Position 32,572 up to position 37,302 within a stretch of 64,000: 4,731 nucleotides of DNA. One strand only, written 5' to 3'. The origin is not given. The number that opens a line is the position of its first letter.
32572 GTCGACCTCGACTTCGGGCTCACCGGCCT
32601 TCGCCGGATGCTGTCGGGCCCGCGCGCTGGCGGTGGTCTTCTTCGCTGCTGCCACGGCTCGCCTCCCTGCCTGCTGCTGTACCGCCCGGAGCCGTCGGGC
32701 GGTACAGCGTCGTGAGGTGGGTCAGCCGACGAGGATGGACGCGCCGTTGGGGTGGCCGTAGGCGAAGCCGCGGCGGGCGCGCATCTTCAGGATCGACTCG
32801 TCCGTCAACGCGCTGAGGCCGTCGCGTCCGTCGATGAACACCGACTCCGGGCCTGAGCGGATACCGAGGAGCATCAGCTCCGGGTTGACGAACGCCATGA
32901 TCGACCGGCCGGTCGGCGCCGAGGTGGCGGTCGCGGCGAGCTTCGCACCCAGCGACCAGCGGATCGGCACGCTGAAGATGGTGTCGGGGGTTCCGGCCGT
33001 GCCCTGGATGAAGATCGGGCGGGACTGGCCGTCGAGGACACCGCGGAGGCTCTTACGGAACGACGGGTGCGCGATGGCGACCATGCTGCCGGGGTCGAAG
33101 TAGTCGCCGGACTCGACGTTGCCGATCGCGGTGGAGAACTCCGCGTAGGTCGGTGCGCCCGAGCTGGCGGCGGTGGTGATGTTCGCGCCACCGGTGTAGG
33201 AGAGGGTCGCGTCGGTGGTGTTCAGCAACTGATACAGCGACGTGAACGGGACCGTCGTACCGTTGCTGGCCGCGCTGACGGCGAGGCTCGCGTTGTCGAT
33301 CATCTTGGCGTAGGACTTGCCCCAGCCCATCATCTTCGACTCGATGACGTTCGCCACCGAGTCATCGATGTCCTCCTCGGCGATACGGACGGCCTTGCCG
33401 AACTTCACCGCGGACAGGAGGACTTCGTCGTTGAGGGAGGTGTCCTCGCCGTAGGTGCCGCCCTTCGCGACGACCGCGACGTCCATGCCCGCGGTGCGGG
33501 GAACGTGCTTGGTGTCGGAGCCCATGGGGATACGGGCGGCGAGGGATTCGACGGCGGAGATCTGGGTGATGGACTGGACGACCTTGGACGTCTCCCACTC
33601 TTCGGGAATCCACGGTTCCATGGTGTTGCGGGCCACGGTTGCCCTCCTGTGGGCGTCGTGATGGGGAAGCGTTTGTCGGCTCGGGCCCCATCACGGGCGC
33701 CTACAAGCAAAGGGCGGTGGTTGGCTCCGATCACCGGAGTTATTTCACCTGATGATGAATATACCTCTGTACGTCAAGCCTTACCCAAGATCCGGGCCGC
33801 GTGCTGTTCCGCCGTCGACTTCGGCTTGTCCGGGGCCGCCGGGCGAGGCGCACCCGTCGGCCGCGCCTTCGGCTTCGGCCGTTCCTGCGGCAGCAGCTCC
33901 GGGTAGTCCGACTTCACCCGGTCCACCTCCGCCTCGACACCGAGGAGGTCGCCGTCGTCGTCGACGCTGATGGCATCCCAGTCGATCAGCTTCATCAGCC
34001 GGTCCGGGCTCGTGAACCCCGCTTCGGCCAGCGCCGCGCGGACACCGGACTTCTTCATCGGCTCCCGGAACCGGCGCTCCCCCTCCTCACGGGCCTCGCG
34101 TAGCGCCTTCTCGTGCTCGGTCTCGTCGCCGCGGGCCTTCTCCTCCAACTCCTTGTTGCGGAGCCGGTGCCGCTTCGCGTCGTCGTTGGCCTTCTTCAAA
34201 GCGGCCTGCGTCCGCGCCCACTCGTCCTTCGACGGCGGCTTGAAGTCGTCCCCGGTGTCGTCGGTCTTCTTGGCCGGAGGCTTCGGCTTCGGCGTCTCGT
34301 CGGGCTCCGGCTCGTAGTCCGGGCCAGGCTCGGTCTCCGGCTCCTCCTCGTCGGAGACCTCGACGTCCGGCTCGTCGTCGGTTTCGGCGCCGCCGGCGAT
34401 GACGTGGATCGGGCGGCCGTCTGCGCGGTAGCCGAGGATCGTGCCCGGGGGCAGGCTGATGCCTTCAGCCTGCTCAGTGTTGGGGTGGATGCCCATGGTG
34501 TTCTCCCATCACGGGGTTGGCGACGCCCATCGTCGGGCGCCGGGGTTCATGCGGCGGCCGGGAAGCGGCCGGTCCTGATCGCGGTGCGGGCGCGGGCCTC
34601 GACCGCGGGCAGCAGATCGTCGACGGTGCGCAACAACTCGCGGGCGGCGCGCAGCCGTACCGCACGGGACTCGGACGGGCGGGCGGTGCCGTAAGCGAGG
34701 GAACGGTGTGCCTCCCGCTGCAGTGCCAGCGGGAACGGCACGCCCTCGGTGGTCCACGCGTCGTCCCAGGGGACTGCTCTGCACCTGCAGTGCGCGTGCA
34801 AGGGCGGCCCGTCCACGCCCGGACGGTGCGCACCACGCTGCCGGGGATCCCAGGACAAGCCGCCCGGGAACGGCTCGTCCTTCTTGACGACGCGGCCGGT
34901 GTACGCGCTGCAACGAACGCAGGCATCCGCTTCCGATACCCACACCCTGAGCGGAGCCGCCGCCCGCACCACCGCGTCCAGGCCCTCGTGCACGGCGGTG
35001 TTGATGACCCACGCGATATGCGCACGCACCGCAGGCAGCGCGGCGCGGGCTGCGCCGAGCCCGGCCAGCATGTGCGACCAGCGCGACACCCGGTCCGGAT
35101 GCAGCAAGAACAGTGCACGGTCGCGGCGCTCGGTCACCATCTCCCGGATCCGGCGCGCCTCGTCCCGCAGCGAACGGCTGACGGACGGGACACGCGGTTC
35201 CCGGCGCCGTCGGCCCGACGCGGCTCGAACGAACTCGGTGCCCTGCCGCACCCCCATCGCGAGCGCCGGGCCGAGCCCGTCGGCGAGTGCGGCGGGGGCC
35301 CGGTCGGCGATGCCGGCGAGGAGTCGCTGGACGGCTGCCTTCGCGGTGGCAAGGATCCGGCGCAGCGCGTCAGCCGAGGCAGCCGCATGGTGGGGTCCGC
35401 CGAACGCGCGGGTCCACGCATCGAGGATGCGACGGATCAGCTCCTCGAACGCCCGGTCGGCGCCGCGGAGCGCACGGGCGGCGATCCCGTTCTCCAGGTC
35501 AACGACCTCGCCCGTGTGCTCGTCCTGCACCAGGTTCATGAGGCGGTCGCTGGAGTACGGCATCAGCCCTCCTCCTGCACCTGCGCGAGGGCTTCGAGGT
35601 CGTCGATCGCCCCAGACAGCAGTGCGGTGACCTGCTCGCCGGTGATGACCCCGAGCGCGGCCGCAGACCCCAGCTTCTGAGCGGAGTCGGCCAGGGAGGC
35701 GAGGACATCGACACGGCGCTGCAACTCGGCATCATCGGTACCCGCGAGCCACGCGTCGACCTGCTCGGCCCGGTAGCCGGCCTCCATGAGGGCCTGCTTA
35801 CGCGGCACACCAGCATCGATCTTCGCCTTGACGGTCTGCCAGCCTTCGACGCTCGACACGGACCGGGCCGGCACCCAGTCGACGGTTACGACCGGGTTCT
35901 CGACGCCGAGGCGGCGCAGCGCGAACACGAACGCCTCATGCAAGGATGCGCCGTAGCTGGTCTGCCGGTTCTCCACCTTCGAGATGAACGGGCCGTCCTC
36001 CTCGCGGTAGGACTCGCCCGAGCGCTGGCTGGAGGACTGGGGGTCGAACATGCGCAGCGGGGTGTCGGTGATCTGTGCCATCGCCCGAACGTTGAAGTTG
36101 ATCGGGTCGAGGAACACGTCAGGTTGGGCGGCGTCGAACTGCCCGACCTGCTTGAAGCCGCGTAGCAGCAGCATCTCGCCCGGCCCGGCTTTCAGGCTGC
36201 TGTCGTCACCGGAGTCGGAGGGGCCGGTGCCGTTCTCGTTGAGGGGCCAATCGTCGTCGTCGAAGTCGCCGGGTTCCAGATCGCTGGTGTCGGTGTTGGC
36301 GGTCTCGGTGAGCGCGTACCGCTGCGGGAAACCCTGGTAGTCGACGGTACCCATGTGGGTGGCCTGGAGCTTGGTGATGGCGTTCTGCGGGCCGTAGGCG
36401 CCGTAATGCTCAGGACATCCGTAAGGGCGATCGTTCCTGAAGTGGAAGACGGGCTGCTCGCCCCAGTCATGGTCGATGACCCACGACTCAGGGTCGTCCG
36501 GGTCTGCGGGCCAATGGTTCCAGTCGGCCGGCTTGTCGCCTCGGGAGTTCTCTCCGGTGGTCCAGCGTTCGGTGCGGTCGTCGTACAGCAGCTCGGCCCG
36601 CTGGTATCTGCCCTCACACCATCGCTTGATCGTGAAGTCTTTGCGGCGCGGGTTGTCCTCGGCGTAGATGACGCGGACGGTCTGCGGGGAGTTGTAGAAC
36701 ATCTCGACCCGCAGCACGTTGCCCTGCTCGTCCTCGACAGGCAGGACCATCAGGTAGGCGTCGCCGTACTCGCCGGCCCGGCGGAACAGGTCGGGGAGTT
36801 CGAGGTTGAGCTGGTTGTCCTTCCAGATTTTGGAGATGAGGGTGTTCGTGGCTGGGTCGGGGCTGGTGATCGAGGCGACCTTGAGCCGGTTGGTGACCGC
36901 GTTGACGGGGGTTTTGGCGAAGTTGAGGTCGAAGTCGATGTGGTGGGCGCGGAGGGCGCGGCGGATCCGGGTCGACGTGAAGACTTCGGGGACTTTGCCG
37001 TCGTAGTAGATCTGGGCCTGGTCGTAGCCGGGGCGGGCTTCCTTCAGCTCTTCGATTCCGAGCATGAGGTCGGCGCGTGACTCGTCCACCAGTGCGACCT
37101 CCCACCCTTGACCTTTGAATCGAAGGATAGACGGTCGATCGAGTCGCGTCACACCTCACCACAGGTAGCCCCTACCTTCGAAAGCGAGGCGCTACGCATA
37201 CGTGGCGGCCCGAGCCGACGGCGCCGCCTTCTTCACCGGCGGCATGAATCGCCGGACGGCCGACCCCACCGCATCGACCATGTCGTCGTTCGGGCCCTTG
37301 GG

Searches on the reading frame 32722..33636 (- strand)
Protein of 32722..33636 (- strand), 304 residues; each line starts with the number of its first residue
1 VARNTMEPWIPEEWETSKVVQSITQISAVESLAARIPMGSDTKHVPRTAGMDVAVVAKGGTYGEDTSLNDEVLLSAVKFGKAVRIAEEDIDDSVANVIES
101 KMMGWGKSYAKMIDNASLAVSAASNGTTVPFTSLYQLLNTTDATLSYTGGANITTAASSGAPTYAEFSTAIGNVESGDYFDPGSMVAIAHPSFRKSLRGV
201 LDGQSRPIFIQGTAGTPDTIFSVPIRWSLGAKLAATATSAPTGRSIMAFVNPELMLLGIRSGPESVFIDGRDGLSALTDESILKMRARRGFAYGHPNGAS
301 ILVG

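Call 57: search_protein_families(library=phrogs, proteins=[window:32722-33636:-], max_evalue=0.001)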
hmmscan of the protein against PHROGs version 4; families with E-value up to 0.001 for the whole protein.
window:32722-33636:- (304 aa): 2 families
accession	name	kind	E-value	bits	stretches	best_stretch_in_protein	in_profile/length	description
phrog_10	-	head and packaging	1.5e-16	61.5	1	10-225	369-566/752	major head protein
phrog_2263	-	head and packaging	0.00033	20.7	1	47-227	317-481/551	major head protein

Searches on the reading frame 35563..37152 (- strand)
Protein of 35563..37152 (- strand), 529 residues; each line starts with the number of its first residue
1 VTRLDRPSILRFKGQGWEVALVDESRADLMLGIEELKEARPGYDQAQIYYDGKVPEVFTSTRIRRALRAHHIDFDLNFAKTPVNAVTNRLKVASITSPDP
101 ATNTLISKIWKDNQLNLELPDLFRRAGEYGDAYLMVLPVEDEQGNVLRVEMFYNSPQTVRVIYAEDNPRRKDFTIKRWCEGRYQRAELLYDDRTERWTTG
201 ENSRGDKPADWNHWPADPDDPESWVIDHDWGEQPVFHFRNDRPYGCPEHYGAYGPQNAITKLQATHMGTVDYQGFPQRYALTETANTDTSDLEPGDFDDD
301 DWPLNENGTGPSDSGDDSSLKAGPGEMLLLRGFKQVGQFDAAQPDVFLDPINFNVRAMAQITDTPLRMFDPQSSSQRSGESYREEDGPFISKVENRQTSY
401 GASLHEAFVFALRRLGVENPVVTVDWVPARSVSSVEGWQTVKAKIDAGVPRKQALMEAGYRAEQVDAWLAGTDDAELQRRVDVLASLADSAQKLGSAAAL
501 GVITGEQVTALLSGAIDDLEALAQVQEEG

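Call 57: search_protein_families(library=phrogs, proteins=[window:35563-37152:-], max_evalue=0.001)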
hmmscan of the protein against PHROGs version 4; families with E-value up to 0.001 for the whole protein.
window:35563-37152:- (529 aa): 2 families
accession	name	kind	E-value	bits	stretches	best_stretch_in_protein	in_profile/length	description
phrog_104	-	head and packaging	4.7e-58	198.2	1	34-493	49-486/550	portal protein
phrog_64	-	head and packaging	8.3e-10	38.7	1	37-241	86-281/547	portal protein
